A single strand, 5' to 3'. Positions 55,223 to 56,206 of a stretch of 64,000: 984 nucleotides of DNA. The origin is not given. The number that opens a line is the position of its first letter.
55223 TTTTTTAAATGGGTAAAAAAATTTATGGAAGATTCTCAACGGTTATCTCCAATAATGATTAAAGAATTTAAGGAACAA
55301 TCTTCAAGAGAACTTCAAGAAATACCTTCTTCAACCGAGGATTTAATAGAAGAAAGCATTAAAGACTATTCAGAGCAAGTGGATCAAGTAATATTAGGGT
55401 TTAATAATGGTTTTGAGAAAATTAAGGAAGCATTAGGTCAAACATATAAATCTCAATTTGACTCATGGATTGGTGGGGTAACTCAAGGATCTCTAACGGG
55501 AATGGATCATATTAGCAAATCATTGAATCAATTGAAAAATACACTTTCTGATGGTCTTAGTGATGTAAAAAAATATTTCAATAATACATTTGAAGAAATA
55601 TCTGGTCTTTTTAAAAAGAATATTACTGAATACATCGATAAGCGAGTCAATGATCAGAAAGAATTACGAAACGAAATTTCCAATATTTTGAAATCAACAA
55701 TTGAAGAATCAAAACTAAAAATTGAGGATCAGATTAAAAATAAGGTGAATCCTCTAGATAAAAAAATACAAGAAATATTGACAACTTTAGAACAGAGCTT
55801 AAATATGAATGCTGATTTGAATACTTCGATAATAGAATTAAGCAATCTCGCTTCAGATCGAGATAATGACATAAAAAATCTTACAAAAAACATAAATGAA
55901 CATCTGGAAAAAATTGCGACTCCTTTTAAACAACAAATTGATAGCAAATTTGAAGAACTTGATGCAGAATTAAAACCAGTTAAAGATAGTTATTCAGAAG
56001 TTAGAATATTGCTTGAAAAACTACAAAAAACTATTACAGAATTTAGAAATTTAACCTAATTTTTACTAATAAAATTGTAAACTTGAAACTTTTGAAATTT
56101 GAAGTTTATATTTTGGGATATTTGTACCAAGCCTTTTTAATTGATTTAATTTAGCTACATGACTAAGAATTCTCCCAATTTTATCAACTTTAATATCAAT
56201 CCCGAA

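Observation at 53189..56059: Translationally coupled MPN+ / MPN- paralog pair, each with a ~300-aa coiled-coil tail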

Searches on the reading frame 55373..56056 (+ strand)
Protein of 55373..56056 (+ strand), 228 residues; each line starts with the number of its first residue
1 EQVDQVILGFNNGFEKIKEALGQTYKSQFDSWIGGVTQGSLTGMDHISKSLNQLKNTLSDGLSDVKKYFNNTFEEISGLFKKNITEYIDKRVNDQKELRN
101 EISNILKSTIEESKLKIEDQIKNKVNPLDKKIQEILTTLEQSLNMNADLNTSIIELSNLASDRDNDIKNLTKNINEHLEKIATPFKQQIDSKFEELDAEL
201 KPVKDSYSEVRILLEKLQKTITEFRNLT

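Call 58: search_protein_representatives(protein=window:55373-56056:+)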
Query: 228 residues. Proteins with E-value up to 0.001 (for the whole library): 43; up to 1e-10: 28; up to 1e-30: 4. The best 43 are listed.
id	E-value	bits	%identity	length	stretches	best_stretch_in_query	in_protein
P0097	6.4e-87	307.3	65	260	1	2-227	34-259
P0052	2.6e-68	246.6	53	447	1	2-227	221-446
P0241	1.1e-45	172.7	50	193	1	36-227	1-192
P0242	5.5e-37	144.3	58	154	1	112-228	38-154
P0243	3.4e-28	115.6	30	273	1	6-227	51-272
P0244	5.0e-27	111.8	32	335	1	3-228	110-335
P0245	7.1e-27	111.3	32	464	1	3-227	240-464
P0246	4.3e-26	108.7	31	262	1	2-227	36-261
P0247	2.8e-25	106.1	32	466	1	2-227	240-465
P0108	1.1e-24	104.1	28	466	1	4-227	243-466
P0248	1.2e-23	100.7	32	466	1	2-227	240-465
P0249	2.9e-22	96.2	30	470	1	4-227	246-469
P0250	3.9e-22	95.8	31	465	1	2-227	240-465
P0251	4.0e-21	92.5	50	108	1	120-226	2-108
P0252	1.9e-19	87.0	30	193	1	37-227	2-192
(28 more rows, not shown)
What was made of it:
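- The tail is family-specific (call 58).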
